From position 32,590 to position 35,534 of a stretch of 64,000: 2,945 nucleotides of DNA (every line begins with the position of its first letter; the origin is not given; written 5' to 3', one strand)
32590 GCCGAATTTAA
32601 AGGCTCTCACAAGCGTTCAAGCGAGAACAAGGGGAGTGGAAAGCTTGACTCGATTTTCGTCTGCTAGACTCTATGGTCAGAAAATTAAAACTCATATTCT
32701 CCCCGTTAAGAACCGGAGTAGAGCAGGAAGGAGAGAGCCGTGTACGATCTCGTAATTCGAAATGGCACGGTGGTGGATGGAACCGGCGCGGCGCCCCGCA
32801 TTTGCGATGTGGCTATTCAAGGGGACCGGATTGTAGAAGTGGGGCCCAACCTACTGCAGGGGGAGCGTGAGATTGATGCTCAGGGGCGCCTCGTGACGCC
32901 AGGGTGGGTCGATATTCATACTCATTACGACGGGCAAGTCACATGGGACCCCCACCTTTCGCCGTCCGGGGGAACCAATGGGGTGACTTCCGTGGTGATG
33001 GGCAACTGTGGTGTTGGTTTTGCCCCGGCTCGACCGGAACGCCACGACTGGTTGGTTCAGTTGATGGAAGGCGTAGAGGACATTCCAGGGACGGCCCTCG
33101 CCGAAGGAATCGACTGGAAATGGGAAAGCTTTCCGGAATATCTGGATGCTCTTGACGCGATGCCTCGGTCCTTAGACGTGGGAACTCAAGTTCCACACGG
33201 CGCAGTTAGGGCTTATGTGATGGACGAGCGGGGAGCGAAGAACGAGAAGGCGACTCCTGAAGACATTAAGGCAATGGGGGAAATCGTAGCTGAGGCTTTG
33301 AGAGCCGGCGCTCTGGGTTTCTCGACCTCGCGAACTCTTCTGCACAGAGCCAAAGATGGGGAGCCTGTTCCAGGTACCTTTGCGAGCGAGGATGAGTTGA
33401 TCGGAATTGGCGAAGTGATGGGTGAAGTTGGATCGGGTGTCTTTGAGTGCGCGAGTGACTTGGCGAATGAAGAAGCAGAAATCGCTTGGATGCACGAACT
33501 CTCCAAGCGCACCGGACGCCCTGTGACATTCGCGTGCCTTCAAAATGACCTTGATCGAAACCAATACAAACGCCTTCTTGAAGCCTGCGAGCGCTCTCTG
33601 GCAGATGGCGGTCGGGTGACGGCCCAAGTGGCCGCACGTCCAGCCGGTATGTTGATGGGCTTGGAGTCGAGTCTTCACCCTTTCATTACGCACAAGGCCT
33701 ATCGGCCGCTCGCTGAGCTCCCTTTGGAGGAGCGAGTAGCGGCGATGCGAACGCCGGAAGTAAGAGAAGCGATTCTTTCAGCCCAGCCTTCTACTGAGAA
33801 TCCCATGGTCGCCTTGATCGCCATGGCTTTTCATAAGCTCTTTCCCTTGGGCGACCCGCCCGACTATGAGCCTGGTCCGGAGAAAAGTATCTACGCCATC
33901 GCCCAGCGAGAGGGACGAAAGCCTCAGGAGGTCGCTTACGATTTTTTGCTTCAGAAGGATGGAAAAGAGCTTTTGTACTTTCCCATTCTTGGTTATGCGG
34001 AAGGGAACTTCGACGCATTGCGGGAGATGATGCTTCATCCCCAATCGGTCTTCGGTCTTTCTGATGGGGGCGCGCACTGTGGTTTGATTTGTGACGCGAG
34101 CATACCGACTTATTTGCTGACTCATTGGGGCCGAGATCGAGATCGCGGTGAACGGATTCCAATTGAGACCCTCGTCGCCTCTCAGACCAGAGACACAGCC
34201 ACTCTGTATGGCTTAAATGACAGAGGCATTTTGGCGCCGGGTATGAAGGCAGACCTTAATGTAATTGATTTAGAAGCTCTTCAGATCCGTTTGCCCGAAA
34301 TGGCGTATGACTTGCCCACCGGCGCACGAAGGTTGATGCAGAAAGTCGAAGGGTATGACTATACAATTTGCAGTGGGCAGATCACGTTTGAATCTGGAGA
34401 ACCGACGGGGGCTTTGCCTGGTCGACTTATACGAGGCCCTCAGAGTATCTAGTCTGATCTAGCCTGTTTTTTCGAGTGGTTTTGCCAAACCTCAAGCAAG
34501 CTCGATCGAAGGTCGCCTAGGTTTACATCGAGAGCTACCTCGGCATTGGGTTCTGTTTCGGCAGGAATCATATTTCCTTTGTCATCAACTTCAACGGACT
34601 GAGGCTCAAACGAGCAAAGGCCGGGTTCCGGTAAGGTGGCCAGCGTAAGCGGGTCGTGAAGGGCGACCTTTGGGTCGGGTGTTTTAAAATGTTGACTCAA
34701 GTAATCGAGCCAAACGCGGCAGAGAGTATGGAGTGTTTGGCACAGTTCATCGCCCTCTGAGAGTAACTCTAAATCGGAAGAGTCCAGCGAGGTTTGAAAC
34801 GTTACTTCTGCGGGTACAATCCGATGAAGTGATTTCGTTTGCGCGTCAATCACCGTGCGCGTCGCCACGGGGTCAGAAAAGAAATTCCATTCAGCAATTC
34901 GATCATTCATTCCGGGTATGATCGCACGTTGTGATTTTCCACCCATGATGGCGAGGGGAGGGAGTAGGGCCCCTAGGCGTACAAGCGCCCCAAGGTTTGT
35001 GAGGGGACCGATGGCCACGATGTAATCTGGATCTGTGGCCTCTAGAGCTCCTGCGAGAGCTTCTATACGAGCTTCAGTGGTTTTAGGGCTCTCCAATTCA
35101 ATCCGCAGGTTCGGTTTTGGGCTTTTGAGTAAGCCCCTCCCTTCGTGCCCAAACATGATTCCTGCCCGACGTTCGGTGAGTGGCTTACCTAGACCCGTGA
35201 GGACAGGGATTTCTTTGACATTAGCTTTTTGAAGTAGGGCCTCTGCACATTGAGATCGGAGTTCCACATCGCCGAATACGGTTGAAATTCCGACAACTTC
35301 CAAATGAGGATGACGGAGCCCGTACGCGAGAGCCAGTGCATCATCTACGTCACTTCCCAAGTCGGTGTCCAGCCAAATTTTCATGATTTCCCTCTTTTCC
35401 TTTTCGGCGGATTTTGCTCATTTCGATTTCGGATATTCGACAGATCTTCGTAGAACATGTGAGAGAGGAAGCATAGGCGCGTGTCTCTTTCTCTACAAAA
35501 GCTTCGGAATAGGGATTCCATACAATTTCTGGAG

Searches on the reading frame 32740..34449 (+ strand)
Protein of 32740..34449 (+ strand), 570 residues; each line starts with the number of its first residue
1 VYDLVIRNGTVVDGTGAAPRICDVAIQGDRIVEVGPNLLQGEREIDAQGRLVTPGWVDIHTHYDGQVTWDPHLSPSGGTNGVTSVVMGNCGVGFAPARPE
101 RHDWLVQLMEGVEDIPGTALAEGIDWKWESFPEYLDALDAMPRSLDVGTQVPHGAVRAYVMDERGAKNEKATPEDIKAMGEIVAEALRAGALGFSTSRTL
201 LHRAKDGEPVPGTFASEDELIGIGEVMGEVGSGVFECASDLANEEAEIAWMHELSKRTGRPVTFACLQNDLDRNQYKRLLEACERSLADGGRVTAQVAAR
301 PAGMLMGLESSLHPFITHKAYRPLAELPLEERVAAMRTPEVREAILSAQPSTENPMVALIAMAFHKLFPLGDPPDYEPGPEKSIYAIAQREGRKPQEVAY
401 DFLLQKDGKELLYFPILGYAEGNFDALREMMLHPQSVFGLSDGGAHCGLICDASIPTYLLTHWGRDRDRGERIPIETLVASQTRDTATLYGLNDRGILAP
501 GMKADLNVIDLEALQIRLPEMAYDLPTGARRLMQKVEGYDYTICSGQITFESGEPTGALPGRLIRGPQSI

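Call 32: search_protein_families(library=ncbifam, proteins=[window:32740-34449:+], max_evalue=0.00001)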
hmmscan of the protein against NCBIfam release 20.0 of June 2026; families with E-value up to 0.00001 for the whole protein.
window:32740-34449:+ (570 aa): 42 families (the best 25 are shown)
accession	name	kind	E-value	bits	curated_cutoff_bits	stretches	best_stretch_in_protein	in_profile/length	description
NF006689.0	PRK09237.1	equivalog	1.7e-20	72.9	371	1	1-91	2-96/383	amidohydrolase/deacetylase family metallohydrolase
NF006560.0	PRK09061.1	subfamily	6.9e-20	70.8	340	1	1-63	25-87/517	amidohydrolase family protein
NF009941.0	PRK13404.1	subfamily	3.6e-18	65.5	647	1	2-68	4-68/478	dihydropyrimidinase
NF004839.0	PRK06189.1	equivalog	1.1e-15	57.2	631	1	1-65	2-65/451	allantoinase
NF006839.0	PRK09357.1-4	equivalog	1.8e-14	53.2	576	1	4-87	2-90/422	dihydroorotase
NF009060.0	PRK12394.1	equivalog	1.7e-13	50.2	442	1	2-87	3-90/381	metallo-dependent hydrolase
NF006056.0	PRK08204.1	subfamily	3.3e-13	49.2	391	1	4-62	5-66/449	hypothetical protein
TIGR03121.1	one_C_dehyd_A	equivalog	5.8e-13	47.9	392.75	1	4-75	2-75/556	formylmethanofuran dehydrogenase subunit A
TIGR02033.1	D-hydantoinase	equivalog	8.2e-13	48.1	393.25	1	5-65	2-62/454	dihydropyrimidinase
TIGR03178.1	allantoinase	equivalog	1.2e-12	47.4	357.85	1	3-64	1-61/441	allantoinase AllB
NF006559.0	PRK09060.1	equivalog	2.3e-11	42.6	482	1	2-63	5-65/444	dihydroorotase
NF002668.0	PRK02382.1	equivalog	2.6e-11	42.9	452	1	6-64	8-58/436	dihydroorotase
NF005960.0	PRK08044.1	equivalog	7.6e-11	41.4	688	1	2-69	3-70/453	allantoinase AllB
TIGR03583.1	EF_0837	hypoth_equivalog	2.2e-10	40.2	432.15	1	2-90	1-88/365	amidohydrolase/deacetylase family metallohydrolase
TIGR02318.1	phosphono_phnM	equivalog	2.2e-10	40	390.55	0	24-62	18-56/376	phosphonate metabolism protein PhnM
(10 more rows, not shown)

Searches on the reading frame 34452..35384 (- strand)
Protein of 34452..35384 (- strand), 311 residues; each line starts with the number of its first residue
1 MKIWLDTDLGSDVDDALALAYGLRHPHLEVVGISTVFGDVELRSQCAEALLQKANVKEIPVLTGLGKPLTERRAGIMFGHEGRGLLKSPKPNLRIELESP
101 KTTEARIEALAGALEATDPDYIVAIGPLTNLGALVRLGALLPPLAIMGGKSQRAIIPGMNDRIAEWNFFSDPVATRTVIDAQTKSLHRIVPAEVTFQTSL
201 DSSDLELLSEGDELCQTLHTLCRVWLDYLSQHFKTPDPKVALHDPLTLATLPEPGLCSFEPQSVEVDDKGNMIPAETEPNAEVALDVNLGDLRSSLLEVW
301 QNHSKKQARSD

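Call 54: search_protein_families(library=ncbifam, proteins=[window:34452-35384:-], max_evalue=1e-10)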
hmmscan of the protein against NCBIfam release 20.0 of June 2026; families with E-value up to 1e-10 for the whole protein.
window:34452-35384:- (311 aa): 3 families
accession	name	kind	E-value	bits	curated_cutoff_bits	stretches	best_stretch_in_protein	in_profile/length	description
NF008036.0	PRK10768.1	equivalog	9.1e-22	77.6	382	1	2-289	4-289/304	ribonucleoside hydrolase RihC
NF007761.0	PRK10443.1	equivalog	2.6e-16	59.6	433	1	2-273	4-270/311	pyrimidine-specific ribonucleoside hydrolase RihA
NF052221.1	UridNuclsHydUriH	equivalog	1.8e-13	50.4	450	1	2-273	1-269/310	uridine-preferring nucleoside hydrolase UriH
